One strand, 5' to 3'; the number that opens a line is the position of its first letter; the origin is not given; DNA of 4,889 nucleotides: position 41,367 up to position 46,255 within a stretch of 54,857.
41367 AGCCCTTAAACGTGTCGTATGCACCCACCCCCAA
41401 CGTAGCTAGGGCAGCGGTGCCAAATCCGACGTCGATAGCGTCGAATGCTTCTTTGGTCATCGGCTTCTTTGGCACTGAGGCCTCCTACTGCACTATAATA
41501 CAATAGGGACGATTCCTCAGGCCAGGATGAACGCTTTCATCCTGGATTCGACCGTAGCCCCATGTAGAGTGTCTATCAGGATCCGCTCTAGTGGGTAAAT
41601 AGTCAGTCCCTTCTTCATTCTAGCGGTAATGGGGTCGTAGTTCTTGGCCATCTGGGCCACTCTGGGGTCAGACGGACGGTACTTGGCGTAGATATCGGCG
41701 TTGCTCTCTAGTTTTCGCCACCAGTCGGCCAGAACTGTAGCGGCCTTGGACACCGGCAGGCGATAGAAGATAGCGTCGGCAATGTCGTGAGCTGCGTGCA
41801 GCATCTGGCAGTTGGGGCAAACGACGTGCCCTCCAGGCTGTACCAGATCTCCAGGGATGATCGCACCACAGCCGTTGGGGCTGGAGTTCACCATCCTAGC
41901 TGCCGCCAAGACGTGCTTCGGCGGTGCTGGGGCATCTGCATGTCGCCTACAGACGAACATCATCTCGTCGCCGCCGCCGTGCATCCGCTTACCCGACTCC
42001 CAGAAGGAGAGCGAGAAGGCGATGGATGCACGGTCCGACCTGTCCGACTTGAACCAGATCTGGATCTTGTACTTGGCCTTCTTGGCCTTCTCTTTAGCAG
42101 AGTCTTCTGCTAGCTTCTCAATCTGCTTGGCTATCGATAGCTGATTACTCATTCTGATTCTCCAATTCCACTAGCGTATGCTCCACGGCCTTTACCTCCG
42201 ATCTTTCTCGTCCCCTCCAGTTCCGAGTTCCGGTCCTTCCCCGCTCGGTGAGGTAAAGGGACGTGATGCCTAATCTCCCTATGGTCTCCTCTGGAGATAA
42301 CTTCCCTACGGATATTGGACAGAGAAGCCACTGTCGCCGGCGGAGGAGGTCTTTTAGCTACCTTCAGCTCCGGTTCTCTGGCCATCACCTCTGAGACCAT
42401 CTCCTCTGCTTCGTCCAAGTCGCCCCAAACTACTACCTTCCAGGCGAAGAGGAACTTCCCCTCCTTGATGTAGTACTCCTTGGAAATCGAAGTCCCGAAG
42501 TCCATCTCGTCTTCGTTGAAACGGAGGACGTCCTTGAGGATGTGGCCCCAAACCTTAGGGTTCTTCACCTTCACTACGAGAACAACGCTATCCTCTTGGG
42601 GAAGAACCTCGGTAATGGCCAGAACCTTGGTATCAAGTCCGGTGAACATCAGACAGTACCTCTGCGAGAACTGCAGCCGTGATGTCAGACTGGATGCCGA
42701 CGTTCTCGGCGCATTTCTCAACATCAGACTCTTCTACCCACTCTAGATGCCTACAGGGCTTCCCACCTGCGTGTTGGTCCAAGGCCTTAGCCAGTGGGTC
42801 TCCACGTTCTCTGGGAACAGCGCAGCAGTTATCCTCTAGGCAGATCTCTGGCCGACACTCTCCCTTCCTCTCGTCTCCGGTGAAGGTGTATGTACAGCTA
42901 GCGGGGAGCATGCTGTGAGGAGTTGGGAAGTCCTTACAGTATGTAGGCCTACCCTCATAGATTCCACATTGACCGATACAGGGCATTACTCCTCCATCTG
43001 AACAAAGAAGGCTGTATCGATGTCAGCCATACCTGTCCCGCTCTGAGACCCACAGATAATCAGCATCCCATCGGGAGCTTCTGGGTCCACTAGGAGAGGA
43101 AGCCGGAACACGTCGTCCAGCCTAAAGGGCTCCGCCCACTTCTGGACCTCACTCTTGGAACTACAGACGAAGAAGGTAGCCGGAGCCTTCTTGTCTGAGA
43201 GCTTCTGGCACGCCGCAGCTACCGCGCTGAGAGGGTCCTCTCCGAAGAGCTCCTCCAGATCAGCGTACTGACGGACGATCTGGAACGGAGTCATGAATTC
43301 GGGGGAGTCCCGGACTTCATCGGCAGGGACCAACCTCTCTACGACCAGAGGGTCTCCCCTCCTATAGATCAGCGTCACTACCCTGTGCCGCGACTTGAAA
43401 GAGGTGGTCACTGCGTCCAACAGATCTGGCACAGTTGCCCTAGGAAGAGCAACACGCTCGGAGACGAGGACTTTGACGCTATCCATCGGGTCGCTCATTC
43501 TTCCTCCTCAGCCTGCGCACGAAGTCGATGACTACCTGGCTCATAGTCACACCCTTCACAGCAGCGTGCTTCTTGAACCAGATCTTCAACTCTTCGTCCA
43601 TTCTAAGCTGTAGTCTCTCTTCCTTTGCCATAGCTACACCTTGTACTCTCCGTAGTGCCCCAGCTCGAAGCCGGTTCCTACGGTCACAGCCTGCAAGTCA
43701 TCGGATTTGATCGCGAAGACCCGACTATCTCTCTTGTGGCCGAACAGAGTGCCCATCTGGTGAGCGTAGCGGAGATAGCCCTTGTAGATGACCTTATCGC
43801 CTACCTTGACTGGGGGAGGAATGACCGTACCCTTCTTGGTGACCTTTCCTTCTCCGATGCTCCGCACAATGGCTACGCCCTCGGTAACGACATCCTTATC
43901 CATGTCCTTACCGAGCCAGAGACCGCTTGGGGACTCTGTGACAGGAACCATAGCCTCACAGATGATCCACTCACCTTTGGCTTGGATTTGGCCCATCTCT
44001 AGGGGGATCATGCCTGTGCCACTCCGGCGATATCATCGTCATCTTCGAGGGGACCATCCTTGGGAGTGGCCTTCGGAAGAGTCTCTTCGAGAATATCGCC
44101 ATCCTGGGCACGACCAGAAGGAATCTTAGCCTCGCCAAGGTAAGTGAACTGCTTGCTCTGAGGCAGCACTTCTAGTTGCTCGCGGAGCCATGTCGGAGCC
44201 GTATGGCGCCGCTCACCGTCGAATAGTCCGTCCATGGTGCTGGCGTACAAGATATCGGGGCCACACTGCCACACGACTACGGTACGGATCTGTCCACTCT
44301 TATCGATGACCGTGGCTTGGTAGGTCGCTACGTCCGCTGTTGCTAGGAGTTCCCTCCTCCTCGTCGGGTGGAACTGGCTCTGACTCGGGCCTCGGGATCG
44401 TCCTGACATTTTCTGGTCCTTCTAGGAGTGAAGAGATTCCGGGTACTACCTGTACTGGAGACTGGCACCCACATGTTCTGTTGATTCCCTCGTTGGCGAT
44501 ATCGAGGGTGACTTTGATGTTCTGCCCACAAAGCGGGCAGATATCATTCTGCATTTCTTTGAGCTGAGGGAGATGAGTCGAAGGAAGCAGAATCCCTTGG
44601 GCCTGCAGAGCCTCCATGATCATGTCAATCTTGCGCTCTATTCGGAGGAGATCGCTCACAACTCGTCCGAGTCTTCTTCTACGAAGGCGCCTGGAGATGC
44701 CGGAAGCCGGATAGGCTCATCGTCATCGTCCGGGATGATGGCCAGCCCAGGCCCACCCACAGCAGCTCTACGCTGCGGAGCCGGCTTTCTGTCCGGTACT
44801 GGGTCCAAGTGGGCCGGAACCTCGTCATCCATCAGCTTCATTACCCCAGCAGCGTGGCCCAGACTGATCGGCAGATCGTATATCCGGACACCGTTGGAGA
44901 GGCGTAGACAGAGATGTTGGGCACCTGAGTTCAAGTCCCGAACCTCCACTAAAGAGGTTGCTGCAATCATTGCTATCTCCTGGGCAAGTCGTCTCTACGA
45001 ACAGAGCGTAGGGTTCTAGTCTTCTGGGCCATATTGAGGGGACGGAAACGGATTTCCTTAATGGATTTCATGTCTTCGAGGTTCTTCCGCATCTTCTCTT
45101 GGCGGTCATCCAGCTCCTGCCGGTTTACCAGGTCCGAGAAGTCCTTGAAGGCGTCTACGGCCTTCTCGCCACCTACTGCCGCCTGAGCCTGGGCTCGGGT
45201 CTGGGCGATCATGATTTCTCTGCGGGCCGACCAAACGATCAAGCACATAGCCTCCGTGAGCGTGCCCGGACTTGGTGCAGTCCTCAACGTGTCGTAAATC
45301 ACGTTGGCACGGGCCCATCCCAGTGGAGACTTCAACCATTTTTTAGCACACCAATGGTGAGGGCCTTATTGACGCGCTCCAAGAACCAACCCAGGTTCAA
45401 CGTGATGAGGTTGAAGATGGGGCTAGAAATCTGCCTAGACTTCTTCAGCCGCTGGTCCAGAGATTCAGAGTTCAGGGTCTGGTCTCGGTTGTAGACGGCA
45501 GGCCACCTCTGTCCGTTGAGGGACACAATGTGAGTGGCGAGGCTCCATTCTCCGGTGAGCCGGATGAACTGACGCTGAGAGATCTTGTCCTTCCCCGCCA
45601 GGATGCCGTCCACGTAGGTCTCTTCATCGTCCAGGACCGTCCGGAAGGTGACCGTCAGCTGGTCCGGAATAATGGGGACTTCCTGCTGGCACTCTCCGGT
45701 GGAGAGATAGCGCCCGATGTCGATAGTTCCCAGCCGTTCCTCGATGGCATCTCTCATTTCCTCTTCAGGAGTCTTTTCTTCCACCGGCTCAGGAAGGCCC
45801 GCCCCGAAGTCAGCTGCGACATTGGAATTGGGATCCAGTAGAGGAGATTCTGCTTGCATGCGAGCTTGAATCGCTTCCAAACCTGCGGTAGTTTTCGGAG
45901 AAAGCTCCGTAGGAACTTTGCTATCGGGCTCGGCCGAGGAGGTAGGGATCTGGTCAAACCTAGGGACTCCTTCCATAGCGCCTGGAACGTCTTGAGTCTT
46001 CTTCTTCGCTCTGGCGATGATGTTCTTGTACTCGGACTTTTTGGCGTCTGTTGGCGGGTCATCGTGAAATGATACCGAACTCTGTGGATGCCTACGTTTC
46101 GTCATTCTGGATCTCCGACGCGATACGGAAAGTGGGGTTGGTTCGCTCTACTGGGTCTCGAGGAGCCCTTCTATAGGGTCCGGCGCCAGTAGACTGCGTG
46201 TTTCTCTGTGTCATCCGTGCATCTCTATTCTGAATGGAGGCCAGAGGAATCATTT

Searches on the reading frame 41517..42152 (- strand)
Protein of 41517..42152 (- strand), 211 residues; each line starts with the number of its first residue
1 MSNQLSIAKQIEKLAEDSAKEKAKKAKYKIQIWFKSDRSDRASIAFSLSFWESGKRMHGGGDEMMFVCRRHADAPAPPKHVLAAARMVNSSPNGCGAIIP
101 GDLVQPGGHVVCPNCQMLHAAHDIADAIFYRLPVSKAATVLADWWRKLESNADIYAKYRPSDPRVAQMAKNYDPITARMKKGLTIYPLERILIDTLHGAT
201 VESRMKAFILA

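Call 13: search_protein_families(library=phrogs, proteins=[window:41517-42152:-], max_evalue=0.001)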
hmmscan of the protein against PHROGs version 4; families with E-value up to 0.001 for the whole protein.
window:41517-42152:- (211 aa): 0 families

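Call 14: search_protein_families(library=pfam, proteins=[window:41517-42152:-], max_evalue=0.01)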
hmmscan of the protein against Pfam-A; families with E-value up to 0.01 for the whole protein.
window:41517-42152:- (211 aa): 0 families

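Call 121: search_solved_structures(query=A6, max_evalue=1)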
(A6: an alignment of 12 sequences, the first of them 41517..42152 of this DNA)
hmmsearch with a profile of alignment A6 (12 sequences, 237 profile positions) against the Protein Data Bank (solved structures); distinct sequences matched with E-value up to 1: 0.

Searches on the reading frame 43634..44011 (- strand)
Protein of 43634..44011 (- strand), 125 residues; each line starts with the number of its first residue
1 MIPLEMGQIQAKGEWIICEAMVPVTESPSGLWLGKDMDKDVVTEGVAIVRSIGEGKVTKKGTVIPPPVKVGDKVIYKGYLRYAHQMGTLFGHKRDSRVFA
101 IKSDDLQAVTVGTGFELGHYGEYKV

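Call 95: search_protein_families(library=phrogs, proteins=[window:43634-44011:-], max_evalue=0.001)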
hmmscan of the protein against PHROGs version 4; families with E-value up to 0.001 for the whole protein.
window:43634-44011:- (125 aa): 1 family
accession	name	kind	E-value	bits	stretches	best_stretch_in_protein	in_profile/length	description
phrog_3188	-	other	1.8e-06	28.6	1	9-82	3-71/96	co-chaperonin GroES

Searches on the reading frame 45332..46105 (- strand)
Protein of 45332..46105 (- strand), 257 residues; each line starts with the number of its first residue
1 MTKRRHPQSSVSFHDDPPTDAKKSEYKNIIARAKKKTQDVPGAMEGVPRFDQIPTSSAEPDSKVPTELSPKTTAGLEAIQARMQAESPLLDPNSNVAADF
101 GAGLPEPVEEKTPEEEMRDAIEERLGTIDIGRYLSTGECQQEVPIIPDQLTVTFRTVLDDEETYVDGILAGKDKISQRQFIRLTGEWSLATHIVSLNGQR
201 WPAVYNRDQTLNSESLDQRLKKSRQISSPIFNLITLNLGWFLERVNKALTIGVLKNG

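Call 13: search_protein_families(library=phrogs, proteins=[window:45332-46105:-], max_evalue=0.001)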
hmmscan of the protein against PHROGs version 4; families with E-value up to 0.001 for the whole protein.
window:45332-46105:- (257 aa): 0 families

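Call 14: search_protein_families(library=pfam, proteins=[window:45332-46105:-], max_evalue=0.01)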
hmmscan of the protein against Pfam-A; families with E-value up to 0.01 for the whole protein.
window:45332-46105:- (257 aa): 0 families

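Call 120: search_solved_structures(query=A5, max_evalue=1)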
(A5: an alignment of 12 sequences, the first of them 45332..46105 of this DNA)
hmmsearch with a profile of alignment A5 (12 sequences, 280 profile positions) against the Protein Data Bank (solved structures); distinct sequences matched with E-value up to 1: 3.
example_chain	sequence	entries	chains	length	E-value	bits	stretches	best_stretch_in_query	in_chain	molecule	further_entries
3cnh_A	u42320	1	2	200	0.15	14.6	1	113-196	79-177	Hydrolase family protein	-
8eos_G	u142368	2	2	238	0.24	13.9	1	94-160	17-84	Transcription termination/antitermination protein NusG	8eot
8e74_Z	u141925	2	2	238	0.24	13.9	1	94-160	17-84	Transcription termination/antitermination protein NusG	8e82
